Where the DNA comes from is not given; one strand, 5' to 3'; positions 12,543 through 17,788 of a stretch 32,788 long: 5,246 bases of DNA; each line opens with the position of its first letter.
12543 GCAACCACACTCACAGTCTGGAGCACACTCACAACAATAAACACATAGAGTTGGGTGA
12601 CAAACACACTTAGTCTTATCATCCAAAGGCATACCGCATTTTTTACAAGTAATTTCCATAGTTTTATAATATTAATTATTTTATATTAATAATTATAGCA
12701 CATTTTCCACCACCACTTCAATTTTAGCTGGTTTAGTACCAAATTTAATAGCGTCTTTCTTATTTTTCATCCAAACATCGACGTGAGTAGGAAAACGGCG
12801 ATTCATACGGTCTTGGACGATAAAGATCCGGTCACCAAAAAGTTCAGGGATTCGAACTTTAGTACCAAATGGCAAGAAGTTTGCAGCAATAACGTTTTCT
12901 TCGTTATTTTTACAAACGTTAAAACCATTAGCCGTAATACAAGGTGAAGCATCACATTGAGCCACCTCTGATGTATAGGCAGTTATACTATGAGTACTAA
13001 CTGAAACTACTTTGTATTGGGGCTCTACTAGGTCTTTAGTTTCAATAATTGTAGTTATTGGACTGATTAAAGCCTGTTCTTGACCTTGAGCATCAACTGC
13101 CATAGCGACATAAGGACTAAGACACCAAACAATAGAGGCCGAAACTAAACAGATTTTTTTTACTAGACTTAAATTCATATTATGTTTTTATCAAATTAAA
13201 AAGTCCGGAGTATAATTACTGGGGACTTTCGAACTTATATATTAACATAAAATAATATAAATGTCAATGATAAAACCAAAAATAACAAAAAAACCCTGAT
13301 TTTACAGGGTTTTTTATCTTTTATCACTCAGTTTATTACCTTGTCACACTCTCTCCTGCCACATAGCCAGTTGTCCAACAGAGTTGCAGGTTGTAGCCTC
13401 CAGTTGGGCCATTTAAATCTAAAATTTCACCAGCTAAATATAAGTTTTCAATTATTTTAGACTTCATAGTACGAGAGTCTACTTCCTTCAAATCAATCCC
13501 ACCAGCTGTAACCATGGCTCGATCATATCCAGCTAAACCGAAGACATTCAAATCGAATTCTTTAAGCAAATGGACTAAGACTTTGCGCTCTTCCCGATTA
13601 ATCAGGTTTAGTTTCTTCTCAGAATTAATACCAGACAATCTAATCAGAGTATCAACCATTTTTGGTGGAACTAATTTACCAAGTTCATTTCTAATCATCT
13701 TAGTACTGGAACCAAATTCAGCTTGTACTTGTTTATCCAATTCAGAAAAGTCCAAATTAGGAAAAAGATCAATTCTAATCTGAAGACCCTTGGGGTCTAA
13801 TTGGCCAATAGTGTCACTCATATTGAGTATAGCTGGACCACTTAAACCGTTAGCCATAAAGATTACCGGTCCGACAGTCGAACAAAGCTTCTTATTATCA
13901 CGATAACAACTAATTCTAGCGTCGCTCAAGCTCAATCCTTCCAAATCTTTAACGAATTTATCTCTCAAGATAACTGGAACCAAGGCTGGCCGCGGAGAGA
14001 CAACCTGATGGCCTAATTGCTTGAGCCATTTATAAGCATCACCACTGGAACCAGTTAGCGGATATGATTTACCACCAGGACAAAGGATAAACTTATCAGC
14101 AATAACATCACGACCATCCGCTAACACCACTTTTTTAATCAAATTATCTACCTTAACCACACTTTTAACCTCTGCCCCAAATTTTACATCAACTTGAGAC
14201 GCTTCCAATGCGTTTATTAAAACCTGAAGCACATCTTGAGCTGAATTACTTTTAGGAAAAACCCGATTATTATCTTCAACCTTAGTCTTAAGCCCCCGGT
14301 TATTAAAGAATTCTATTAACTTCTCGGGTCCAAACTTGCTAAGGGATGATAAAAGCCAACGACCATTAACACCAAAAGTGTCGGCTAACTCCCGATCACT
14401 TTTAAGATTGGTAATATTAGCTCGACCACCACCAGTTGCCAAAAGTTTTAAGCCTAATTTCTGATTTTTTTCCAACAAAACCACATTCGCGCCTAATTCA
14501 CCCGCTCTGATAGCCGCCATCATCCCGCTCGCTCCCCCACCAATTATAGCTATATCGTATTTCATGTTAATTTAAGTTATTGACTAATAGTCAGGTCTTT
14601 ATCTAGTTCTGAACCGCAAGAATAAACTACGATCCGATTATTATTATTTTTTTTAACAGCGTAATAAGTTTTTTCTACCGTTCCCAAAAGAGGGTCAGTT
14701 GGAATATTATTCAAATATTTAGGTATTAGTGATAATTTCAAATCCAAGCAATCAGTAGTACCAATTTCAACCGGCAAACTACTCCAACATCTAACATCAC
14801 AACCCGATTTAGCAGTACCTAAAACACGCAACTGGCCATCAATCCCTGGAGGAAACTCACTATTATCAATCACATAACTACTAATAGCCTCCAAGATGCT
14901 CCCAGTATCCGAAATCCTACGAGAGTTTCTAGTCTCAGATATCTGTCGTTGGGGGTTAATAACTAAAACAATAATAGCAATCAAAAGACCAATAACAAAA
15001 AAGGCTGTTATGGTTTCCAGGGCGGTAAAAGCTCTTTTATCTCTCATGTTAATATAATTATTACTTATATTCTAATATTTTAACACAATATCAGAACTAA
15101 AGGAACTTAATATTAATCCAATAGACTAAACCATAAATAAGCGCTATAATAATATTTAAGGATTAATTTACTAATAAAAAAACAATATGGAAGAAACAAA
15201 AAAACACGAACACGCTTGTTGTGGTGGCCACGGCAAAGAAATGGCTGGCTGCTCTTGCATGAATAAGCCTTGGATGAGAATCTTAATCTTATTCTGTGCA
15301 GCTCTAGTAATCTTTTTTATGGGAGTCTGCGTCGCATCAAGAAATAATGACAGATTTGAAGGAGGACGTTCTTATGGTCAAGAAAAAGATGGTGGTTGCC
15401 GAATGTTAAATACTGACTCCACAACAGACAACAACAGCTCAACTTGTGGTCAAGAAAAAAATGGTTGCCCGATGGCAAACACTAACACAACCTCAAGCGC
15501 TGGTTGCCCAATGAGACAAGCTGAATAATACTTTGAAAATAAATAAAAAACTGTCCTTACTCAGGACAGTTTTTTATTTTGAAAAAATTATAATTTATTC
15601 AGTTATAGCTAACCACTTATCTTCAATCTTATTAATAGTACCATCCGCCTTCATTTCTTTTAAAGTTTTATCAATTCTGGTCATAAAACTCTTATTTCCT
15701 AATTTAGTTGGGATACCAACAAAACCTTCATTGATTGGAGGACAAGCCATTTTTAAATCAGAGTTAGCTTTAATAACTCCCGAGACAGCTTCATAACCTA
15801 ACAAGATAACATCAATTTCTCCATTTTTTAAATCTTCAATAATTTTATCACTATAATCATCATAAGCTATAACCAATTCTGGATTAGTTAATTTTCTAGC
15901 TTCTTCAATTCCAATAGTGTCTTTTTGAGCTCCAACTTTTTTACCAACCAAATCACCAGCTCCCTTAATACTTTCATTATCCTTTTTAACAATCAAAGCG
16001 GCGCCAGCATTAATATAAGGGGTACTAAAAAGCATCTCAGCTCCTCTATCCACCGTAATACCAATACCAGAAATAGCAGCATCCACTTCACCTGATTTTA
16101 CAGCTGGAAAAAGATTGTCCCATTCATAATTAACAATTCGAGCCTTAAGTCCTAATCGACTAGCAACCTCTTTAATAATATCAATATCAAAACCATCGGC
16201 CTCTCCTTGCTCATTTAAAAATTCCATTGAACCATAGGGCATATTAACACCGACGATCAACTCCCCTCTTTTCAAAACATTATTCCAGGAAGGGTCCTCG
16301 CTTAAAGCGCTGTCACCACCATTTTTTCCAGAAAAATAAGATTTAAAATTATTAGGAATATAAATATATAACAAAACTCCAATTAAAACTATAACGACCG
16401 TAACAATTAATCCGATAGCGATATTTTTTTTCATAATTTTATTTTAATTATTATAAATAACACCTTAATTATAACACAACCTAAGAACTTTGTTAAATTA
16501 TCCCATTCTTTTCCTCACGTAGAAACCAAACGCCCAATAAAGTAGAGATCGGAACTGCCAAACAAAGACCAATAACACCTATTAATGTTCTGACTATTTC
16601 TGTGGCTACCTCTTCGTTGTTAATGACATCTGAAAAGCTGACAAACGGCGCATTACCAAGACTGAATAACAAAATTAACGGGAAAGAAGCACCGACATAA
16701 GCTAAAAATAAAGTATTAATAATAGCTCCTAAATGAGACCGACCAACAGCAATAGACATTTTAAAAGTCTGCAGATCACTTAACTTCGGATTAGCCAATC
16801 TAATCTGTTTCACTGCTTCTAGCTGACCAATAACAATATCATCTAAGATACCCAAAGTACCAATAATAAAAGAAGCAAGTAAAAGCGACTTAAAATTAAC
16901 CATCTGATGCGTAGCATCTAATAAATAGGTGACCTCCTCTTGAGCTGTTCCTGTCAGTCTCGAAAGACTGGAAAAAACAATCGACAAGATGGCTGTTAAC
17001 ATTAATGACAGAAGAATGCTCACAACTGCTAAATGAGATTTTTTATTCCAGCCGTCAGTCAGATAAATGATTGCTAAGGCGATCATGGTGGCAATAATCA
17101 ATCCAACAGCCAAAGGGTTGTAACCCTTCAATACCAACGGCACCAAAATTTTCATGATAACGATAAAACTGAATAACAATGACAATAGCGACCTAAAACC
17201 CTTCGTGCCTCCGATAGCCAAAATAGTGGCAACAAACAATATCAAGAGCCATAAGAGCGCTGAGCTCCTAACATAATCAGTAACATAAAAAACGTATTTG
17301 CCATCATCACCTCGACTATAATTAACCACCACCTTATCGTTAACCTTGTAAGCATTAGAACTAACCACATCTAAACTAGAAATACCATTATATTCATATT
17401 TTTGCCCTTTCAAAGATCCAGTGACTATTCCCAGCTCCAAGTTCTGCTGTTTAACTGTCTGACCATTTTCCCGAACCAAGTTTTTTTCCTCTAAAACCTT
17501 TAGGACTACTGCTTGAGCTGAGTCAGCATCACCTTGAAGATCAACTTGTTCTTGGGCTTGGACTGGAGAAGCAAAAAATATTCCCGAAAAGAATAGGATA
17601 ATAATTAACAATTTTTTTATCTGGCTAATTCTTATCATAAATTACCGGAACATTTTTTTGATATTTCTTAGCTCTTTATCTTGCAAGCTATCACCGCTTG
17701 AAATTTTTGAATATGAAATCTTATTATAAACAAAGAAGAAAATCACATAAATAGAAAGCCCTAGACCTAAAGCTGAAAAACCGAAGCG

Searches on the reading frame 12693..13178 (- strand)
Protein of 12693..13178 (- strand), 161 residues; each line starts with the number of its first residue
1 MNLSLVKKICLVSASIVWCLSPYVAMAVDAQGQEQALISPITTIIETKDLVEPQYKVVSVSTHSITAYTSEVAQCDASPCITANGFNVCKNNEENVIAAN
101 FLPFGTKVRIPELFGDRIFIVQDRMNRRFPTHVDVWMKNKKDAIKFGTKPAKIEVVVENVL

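Call 12: search_protein_families(library=pfam, proteins=[window:12693-13178:-], max_evalue=0.01)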
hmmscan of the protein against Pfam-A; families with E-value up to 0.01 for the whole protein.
window:12693-13178:- (161 aa): 0 families

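Call 97: find_encoding_contigs(protein=window:12693-13178:-, flank=10000, max_places=6)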
Protein window:12693-13178:- (161 aa): 4 contigs read that carry it; 2 places shown.
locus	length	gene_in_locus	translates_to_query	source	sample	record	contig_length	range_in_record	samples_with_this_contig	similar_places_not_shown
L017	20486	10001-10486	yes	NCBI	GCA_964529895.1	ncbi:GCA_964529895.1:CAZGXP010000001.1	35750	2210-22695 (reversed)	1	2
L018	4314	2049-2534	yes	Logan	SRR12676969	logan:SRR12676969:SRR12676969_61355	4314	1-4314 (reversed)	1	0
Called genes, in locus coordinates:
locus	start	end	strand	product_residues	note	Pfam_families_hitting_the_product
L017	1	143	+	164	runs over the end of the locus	-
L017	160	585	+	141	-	PF00293:NUDIX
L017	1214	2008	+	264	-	PF00106:adh_short, PF01370:Epimerase, PF08659:KR, PF16363:GDP_Man_Dehyd (weak), PF13561:adh_short_C2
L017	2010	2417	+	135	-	PF00293:NUDIX, PF14815:NUDIX_4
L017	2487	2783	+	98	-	PF01909:NTP_transf_2, PF18765:Polbeta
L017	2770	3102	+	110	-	PF01934:HepT-like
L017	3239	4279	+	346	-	PF00478:IMPDH, PF01070:FMN_dh (weak), PF03060:NMO (weak)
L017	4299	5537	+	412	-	-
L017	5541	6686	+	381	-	PF07907:YibE_F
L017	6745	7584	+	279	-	PF00497:SBP_bac_3, PF10613:Lig_chan-Glu_bd (weak), PF09084:NMT1 (faint)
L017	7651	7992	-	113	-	-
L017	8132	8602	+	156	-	-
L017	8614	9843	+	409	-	PF00890:FAD_binding_2, PF01134:GIDA (faint), PF01266:DAO (faint), PF01494:FAD_binding_3 (weak), PF03486:HI0933_like, PF07992:Pyr_redox_2 (faint), PF12831:FAD_oxidored, PF22780:HI0933_like_1st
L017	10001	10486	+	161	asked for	-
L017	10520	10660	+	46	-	-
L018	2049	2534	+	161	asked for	-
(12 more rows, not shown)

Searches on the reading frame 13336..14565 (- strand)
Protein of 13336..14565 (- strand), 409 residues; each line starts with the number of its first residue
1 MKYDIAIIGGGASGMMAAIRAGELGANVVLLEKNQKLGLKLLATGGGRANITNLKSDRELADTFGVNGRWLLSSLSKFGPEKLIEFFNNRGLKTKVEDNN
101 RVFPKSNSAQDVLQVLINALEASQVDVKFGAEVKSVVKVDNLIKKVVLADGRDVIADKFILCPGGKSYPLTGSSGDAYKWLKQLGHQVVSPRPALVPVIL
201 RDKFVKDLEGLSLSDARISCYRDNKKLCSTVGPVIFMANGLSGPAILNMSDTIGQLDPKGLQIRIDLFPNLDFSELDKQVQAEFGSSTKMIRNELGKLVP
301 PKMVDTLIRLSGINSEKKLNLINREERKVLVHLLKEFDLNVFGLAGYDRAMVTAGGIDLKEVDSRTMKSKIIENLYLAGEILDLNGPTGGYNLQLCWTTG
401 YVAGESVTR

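Call 12: search_protein_families(library=pfam, proteins=[window:13336-14565:-], max_evalue=0.01)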
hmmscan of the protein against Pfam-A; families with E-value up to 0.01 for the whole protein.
window:13336-14565:- (409 aa): 14 families
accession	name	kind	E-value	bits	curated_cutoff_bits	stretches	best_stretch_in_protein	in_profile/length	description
PF03486.20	HI0933_like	-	2.2e-80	270.1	50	1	4-405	2-243/244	HI0933-like protein Rossmann domain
PF22780.1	HI0933_like_1st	-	6.4e-29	101.3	27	1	192-352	1-165/165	HI0933-like protein barrel and H2TH domain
PF12831.13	FAD_oxidored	-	6.6e-12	45.9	27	1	4-151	1-131/416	FAD dependent oxidoreductase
PF00890.30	FAD_binding_2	-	2.7e-11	43.8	20.4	1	4-87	1-83/414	FAD binding domain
PF07992.20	Pyr_redox_2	-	4.6e-10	39.8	26.1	2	3-36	1-35/291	Pyridine nucleotide-disulphide oxidoreductase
PF01266.30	DAO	-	4.8e-10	39.9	27.9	1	4-38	1-35/353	FAD dependent oxidoreductase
PF01494.25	FAD_binding_3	-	3.6e-07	30.2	22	1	3-150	2-140/349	FAD binding domain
PF01134.28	GIDA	-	1e-06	28.5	22.1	1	4-35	1-32/391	Glucose inhibited division protein A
PF13450.12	NAD_binding_8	-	3e-05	24.7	21.9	1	7-39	1-33/68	NAD(P)-binding Rossmann-like domain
PF00070.33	Pyr_redox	-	7e-05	23.7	22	0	5-38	2-35/82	Pyridine nucleotide-disulphide oxidoreductase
PF04820.20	Trp_halogenase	-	0.00023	20.6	21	0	4-54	1-50/458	Tryptophan halogenase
PF13738.12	Pyr_redox_3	-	0.00035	20.4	30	0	7-35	2-31/305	Pyridine nucleotide-disulphide oxidoreductase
PF01262.27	AlaDh_PNT_C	-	0.00088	19.2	23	1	5-42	31-68/214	Alanine dehydrogenase/PNT, C-terminal domain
PF13454.12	NAD_binding_9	-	0.0013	19.1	21.8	1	6-164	1-153/155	FAD-NAD(P)-binding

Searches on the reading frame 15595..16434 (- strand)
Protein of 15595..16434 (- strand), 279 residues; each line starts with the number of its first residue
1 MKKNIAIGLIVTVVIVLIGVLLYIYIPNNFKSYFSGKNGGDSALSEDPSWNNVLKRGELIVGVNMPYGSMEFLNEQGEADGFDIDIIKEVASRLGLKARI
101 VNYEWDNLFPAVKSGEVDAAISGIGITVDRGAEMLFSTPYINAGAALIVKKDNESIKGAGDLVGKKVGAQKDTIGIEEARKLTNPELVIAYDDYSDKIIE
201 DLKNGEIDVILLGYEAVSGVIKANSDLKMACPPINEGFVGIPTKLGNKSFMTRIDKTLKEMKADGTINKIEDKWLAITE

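Call 12: search_protein_families(library=pfam, proteins=[window:15595-16434:-], max_evalue=0.01)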
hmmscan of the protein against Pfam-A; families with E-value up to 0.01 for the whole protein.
window:15595-16434:- (279 aa): 4 families
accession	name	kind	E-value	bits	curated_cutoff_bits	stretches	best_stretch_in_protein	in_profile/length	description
PF00497.25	SBP_bac_3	-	9.3e-38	129.4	26.4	1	59-275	1-130/132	Bacterial extracellular solute-binding proteins, family 3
PF10613.14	Lig_chan-Glu_bd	-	2.8e-07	31.1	30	1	64-152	10-114/115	Ligated ion channel L-glutamate- and glycine-binding site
PF09084.16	NMT1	-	1.5e-05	25.5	20.5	1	95-231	20-165/216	NMT1/THI5 like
PF12916.12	DUF3834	-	0.0042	16.8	22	0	90-155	88-156/202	Protein of unknown function (DUF3834)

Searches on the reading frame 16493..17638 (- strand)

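Call 13: search_protein_families(library=pfam, proteins=[window:16493-17638:-], max_evalue=0.01)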
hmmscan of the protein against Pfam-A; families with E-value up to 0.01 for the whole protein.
window:16493-17638:- (381 aa): 1 family
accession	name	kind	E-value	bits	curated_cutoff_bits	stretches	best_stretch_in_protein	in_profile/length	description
PF07907.16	YibE_F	-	3.7e-62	210.4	27.2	1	128-370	1-240/241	YibE/F-like protein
